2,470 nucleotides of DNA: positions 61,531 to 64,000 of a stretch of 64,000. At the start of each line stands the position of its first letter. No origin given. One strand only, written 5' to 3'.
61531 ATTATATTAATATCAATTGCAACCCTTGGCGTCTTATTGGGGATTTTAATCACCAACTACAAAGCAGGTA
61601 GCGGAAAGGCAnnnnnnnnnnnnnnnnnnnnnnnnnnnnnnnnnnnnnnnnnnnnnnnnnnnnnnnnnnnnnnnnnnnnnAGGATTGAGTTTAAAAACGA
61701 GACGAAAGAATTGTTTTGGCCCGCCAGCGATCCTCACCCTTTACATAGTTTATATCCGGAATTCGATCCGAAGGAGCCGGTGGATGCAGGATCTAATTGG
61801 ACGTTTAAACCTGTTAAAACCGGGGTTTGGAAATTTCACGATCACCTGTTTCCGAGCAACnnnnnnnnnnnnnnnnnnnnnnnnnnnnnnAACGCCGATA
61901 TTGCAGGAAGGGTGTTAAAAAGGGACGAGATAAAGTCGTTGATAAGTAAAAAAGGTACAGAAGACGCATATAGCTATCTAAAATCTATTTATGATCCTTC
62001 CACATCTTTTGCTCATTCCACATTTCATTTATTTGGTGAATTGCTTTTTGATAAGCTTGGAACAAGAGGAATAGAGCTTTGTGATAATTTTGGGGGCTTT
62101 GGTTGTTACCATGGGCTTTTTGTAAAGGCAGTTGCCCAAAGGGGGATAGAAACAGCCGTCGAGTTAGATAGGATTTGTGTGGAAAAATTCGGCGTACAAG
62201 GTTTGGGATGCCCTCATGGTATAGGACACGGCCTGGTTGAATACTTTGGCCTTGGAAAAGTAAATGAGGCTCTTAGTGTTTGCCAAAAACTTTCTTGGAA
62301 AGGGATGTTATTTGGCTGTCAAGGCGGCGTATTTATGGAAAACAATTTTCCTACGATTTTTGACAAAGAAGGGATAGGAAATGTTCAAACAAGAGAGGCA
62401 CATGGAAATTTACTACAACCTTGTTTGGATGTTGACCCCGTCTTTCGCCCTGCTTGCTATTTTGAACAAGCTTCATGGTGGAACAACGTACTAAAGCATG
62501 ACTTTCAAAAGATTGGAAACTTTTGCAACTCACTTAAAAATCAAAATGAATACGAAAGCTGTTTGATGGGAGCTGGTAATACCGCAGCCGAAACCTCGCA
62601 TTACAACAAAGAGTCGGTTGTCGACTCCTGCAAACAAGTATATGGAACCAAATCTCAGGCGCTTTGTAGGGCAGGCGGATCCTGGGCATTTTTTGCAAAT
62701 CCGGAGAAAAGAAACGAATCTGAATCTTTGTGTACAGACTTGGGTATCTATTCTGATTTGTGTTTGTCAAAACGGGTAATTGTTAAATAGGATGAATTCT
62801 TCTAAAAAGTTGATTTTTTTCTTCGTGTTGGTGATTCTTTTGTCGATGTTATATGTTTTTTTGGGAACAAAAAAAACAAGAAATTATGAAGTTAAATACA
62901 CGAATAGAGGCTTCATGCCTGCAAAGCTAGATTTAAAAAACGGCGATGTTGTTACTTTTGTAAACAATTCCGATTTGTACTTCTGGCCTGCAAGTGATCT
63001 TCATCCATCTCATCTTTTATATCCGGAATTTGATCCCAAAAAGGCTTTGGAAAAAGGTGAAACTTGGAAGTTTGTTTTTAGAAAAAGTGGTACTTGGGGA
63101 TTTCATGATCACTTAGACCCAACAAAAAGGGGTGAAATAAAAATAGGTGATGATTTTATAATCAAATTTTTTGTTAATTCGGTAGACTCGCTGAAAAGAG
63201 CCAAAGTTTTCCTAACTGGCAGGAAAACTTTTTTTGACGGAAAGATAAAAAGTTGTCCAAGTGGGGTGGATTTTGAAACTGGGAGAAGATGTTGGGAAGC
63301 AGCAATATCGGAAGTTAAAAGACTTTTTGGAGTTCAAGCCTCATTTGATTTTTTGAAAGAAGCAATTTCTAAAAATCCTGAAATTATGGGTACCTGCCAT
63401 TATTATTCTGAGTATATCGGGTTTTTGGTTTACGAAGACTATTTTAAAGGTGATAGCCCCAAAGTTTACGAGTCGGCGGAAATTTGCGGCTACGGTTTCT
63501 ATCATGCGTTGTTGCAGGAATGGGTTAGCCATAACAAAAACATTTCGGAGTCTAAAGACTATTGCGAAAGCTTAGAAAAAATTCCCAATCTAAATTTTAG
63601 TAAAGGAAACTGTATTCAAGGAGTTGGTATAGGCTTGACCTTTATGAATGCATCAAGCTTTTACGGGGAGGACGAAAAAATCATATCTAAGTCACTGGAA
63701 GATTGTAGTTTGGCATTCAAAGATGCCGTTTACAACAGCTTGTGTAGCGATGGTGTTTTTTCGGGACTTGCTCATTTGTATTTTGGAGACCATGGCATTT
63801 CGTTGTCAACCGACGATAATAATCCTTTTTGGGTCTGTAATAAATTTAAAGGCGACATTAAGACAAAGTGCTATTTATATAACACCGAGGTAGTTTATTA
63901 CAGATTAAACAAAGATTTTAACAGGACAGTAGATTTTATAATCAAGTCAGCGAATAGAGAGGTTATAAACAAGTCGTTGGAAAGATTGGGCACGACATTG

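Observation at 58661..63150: His-rich cupredoxin-like N-terminal domain lacking the Cys ligand in four paralogues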

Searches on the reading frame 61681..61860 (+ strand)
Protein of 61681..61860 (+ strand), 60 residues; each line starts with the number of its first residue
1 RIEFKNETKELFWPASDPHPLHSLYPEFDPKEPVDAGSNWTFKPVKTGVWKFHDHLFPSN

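Call 76: search_solved_structures(query=A6, max_evalue=10, show_alignments=5)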
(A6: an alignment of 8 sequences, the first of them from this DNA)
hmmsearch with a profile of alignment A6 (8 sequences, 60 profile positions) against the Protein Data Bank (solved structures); distinct sequences matched with E-value up to 10: 55.
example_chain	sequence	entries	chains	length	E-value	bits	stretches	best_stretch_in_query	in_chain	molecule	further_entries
2zwn_A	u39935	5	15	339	0.02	18.2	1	31-57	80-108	two-domain type laccase | Multicopper oxidase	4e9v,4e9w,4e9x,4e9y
3g5w_A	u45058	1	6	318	0.15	15.5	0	31-57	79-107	Multicopper oxidase type 1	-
1x5f_A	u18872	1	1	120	0.33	14.3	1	13-38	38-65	Neogenin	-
8iuf_AL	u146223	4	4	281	0.58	13.6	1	11-28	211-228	NDUFA12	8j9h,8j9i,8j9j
1aoz_A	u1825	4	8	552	0.73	13.3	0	41-59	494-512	ASCORBATE OXIDASE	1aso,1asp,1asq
1sfd_A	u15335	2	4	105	0.91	13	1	34-58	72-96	Amicyanin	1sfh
2xyb_A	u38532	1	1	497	0.92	12.9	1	26-58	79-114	LACCASE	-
3kw7_A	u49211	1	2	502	0.94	12.9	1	25-58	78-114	Laccase B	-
1gyc_A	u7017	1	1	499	1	12.8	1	26-58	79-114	LACCASE 2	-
3kw8_A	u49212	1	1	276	1.3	12.5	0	42-56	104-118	Putative copper oxidase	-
7w6v_A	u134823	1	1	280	1.3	12.5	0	42-56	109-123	Putative copper oxidase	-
4gy4_A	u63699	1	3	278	1.3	12.5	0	42-56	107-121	Putative copper oxidase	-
4uah_A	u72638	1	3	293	1.3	12.5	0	45-56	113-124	Copper oxidase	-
9kol_A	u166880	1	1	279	1.3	12.5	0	42-56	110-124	Copper oxidase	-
4gxf_A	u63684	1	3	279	1.4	12.4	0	42-56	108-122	Putative copper oxidase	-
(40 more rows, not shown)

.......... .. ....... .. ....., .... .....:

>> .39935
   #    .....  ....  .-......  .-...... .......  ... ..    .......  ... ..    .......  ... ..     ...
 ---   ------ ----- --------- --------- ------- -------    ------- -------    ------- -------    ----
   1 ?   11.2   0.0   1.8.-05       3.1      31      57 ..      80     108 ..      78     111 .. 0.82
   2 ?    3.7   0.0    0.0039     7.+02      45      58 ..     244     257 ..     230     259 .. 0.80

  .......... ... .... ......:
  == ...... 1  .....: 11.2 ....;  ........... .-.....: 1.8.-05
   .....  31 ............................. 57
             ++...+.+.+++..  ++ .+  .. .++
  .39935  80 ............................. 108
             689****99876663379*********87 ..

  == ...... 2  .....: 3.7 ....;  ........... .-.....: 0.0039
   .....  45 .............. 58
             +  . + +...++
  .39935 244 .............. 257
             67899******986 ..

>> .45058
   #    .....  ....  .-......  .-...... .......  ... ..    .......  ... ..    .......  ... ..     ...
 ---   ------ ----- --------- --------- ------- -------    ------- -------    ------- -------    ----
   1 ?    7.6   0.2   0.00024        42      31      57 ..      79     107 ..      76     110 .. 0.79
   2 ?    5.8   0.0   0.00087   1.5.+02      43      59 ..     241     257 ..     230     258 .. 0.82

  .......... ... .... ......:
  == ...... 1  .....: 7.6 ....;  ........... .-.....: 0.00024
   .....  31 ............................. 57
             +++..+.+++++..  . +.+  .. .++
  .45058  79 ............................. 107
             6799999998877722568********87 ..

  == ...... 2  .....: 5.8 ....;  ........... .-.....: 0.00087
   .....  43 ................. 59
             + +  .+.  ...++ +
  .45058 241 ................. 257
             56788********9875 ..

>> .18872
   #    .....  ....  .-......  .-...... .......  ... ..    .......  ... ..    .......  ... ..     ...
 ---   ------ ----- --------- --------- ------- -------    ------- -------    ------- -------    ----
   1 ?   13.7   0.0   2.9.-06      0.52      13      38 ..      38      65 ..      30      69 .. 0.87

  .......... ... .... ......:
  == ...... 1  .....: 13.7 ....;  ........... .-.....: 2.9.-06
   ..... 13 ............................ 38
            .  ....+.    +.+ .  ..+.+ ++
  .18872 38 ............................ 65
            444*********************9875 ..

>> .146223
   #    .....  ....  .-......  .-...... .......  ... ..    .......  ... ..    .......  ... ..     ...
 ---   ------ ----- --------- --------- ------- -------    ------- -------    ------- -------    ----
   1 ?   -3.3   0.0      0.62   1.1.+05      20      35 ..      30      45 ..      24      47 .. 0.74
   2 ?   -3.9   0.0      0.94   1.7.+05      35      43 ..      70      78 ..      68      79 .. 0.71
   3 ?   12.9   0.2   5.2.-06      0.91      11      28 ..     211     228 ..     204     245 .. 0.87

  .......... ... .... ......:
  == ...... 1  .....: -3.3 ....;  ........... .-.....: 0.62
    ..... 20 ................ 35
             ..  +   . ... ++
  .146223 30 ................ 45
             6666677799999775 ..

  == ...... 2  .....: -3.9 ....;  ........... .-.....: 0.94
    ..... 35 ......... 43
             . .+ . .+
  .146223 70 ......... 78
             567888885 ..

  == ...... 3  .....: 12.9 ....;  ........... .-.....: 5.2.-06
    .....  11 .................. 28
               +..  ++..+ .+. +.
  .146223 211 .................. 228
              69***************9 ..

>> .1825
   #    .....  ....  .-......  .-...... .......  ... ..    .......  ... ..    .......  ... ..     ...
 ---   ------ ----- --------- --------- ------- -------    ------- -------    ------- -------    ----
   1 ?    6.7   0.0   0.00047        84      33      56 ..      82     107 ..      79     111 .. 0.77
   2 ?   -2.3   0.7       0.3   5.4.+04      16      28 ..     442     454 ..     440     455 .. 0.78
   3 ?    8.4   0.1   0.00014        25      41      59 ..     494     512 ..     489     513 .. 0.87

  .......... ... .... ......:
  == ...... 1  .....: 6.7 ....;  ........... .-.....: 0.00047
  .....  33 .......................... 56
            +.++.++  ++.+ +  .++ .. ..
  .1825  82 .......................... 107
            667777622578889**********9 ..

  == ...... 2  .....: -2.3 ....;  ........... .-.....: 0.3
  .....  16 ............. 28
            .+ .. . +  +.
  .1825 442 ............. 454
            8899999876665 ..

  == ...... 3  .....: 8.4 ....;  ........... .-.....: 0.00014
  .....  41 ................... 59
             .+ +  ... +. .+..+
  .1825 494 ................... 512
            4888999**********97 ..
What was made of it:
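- An alternative register matches 'SDLHPTH' to ascorbate oxidase 'SETHPWH' (call 76). The motif is identical to copper-binding HDH of laccases (call 76).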

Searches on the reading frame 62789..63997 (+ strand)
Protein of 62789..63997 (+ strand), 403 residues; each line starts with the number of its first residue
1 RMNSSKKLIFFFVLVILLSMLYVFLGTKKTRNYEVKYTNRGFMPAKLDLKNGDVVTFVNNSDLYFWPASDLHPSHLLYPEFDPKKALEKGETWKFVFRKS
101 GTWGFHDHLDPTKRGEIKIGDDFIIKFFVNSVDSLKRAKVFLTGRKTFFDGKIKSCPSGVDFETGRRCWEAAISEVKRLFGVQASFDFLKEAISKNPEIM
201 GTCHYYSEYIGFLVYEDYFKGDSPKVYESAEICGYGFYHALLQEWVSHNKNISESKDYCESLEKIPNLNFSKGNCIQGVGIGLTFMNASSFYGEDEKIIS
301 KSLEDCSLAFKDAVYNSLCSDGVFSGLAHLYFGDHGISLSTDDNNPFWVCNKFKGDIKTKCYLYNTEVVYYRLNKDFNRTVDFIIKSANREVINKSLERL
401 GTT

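Call 6: search_protein_families(library=pfam, proteins=[window:62789-63997:+], max_evalue=1)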
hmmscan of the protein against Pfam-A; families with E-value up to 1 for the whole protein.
window:62789-63997:+ (403 aa): 2 families
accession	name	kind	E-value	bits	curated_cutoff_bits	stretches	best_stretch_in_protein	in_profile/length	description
PF13473.12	Cupredoxin_1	-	1.9e-05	25.1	27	1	17-117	7-102/104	Cupredoxin-like domain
PF00595.29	PDZ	-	0.047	14.5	23.2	1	33-63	27-57/81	PDZ domain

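Call 7: search_protein_families(library=ncbifam, proteins=[window:62789-63997:+], max_evalue=1)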
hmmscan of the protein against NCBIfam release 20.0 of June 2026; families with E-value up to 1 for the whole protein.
window:62789-63997:+ (403 aa): 2 families
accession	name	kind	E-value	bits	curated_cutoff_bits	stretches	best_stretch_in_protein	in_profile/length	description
NF051440.1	CuResCopIPSEAE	equivalog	0.036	13.8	280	1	27-59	37-69/180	copper-resistant cuproprotein CopI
TIGR02656.1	cyanin_plasto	equivalog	0.04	14.3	87.85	1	41-62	13-34/99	plastocyanin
